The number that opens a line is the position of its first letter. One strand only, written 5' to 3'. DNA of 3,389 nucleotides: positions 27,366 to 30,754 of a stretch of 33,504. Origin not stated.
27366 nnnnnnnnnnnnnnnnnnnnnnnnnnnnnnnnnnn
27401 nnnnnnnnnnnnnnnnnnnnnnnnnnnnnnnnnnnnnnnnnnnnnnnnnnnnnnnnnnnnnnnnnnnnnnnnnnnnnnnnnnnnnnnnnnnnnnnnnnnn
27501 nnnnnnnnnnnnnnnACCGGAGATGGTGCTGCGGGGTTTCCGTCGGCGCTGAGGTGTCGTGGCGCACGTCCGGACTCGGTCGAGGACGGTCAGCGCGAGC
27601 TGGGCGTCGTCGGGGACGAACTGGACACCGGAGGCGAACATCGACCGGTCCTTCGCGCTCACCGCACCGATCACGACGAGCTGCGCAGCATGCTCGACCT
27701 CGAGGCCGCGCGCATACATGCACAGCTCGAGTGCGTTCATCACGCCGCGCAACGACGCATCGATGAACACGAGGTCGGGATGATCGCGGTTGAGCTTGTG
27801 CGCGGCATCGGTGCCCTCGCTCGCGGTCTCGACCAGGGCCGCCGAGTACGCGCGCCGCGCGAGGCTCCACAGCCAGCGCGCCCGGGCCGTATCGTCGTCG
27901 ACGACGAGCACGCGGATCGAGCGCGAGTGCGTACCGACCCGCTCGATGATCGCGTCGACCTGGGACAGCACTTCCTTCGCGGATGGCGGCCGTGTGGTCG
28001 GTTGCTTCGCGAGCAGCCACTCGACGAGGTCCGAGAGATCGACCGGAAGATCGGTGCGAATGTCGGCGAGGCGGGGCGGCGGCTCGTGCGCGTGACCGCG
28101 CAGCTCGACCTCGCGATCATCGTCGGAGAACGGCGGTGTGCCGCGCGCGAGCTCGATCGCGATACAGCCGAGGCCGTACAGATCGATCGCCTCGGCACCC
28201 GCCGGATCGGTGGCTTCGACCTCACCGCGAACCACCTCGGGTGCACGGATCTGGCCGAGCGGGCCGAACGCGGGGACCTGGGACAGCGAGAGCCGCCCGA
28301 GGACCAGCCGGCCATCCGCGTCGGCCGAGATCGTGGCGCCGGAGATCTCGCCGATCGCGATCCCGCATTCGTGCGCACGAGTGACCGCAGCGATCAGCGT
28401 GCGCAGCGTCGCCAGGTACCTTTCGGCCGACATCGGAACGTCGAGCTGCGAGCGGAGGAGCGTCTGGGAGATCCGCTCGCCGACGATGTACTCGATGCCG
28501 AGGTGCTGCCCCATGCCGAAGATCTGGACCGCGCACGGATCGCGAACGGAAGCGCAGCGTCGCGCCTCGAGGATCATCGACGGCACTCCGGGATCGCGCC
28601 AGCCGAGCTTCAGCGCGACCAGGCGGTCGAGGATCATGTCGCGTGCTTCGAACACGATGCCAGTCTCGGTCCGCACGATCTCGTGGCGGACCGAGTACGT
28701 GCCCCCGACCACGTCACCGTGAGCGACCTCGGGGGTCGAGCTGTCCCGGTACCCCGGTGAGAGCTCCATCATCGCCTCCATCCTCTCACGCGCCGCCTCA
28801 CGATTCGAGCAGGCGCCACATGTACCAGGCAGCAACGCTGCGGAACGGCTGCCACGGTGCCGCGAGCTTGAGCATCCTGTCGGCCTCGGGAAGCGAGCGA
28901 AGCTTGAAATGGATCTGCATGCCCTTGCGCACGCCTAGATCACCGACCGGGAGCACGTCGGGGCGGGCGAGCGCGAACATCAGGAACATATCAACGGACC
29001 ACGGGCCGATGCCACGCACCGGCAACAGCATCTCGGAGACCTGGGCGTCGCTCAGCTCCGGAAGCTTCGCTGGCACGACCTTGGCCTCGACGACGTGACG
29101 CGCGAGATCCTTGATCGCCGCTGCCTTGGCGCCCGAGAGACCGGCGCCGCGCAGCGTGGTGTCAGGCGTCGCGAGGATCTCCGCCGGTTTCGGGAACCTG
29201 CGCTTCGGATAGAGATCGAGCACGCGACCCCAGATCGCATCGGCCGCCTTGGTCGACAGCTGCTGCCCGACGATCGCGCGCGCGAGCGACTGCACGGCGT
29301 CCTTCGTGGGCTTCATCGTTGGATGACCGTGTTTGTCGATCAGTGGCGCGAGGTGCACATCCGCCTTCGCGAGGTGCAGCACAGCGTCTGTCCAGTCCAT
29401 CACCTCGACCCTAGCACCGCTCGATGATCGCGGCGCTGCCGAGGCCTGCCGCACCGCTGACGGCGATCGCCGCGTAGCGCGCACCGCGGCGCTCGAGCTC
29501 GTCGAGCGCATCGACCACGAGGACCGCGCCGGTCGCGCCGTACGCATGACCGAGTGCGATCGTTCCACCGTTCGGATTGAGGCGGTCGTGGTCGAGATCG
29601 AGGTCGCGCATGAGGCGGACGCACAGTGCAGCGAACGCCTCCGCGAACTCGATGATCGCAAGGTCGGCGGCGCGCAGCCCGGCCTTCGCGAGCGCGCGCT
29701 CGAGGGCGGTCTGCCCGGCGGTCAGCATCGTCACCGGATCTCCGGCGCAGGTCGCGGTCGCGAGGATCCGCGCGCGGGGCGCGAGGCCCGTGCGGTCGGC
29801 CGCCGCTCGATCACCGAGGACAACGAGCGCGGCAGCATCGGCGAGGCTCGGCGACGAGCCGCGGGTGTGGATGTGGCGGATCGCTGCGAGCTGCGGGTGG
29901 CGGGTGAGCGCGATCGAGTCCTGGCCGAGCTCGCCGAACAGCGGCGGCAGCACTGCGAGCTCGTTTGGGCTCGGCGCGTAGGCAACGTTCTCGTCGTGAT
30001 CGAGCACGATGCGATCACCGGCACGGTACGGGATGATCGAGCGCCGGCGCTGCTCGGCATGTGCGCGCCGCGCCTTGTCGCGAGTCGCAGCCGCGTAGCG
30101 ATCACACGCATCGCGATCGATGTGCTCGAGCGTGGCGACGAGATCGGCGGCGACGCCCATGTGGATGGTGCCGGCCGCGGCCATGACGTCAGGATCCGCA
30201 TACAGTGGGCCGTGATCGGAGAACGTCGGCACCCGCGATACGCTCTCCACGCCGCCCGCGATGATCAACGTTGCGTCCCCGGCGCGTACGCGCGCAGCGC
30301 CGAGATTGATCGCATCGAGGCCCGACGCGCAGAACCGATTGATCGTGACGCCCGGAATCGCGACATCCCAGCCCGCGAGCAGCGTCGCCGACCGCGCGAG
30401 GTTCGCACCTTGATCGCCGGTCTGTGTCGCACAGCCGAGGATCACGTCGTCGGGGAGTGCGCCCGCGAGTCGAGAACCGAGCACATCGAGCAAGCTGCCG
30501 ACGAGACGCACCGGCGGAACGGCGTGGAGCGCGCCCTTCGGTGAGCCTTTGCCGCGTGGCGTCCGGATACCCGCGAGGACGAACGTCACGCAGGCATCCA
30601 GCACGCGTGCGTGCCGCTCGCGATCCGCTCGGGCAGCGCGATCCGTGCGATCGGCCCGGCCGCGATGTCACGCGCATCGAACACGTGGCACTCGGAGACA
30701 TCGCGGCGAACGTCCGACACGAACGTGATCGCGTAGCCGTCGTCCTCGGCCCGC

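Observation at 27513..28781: Ser/Thr pseudokinase fused to a receiver domain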

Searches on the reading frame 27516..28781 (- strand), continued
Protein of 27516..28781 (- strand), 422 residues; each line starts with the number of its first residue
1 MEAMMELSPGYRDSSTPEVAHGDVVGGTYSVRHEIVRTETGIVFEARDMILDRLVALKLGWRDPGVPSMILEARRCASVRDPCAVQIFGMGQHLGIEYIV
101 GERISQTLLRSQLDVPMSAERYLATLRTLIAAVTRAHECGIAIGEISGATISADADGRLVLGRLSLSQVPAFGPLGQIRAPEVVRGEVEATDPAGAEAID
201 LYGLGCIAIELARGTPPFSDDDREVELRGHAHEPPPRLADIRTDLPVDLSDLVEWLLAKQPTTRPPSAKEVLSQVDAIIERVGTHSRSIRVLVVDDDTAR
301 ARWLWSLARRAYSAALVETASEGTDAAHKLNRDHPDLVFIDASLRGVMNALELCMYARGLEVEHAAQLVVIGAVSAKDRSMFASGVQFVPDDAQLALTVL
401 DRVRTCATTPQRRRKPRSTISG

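Call 48: list_cluster_members(proteins=[P0152, P0156, P0159, P0191, P0201, P0218, P0238, P0258, P0149, P0131])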
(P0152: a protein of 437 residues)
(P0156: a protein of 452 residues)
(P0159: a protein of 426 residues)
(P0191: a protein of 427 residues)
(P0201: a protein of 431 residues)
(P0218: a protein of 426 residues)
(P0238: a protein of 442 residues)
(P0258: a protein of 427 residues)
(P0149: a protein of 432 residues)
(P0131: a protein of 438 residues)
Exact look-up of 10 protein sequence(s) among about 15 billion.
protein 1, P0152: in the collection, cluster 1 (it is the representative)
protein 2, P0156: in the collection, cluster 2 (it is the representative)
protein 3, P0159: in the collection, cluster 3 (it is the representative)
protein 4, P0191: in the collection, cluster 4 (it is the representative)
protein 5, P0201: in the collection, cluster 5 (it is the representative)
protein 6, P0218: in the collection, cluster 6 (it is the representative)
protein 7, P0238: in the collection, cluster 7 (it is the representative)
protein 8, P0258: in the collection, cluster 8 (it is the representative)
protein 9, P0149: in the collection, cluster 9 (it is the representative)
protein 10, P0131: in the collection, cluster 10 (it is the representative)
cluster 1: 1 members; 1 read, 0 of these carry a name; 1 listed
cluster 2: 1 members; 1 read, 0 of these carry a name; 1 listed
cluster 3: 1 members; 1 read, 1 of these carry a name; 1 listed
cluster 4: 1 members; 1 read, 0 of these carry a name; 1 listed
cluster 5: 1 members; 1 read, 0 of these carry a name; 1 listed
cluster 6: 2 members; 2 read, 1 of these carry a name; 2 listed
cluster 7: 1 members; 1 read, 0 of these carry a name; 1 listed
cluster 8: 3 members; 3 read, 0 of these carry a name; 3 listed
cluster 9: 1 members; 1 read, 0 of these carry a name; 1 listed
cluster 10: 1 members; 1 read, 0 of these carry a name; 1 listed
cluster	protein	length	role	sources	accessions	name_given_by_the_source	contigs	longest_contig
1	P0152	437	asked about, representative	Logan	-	-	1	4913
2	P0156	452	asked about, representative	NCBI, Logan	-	-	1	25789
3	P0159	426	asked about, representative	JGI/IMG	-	serine/threonine-protein kinase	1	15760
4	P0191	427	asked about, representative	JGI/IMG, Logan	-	-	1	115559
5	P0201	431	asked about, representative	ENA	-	-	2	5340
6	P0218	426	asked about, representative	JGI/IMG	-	serine/threonine-protein kinase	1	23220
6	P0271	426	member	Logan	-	-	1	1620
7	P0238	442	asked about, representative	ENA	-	-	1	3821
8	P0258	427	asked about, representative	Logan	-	-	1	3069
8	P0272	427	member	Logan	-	-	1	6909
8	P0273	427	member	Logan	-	-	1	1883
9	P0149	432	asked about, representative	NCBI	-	-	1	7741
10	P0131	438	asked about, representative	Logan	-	-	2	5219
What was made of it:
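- Tried and rejected: list_cluster_members gave no taxonomy for the representatives (call 48).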

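Call 65: search_protein_families(library=padloc, proteins=[window:27516-28781:-], max_evalue=0.001)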
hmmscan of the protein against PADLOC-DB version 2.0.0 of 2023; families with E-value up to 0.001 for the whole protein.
window:27516-28781:- (422 aa): 20 families
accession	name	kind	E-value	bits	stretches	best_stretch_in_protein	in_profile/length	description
PDLC04053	PD-T4-6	-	1.1e-30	105.2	2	180-288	180-281/311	-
PDLC04042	PD-T4-6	-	4.5e-24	83.6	2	197-282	191-276/292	-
PDLC04054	PD-T4-6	-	1.8e-22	78.2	1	20-290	4-285/347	-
PDLC04050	PD-T4-6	-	1.8e-22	77.9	1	27-283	63-331/480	-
PDLC04057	PD-T4-6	-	4.2e-19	66.9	1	22-286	3-278/443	-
PDLC04043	PD-T4-6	-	2e-17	61.4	2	180-307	184-307/452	-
PDLC04039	PD-T4-6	-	3.2e-17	60.7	1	17-278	5-275/458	-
PDLC04061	PD-T4-6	-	4e-17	60.9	2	200-284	205-289/510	-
PDLC04060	PD-T4-6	-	2.8e-14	50.9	1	22-280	3-271/486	-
PDLC04138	mad6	-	6.8e-14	49.7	1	179-282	223-317/659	mads_6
PDLC04047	PD-T4-6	-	5.8e-13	46.6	1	180-289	180-283/327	-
PDLC04041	PD-T4-6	-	3.7e-12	44.2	1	17-278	18-293/443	-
PDLC04048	PD-T4-6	-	1.7e-11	42.1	1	22-278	5-272/354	-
PDLC04052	PD-T4-6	-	3.3e-11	41.1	1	27-285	9-281/496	-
PDLC01088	C3a189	-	3.1e-08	30.6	1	180-327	176-292/840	kinase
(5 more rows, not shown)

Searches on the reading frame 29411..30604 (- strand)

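Call 16: search_protein_families(library=pfam, proteins=[window:29411-30604:-], max_evalue=0.001)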
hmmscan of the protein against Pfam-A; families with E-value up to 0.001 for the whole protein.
window:29411-30604:- (397 aa): 3 families
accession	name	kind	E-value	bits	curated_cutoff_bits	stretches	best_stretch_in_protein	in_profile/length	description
PF02803.24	Thiolase_C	-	1.5e-29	102.6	27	1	275-396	2-123/123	Thiolase, C-terminal domain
PF00108.29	Thiolase_N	-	2.5e-29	102.9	26.4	1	9-227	3-237/260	Thiolase, N-terminal domain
PF00109.32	ketoacyl-synt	-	0.00023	21.3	20.8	1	84-122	166-204/252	Beta-ketoacyl synthase, N-terminal domain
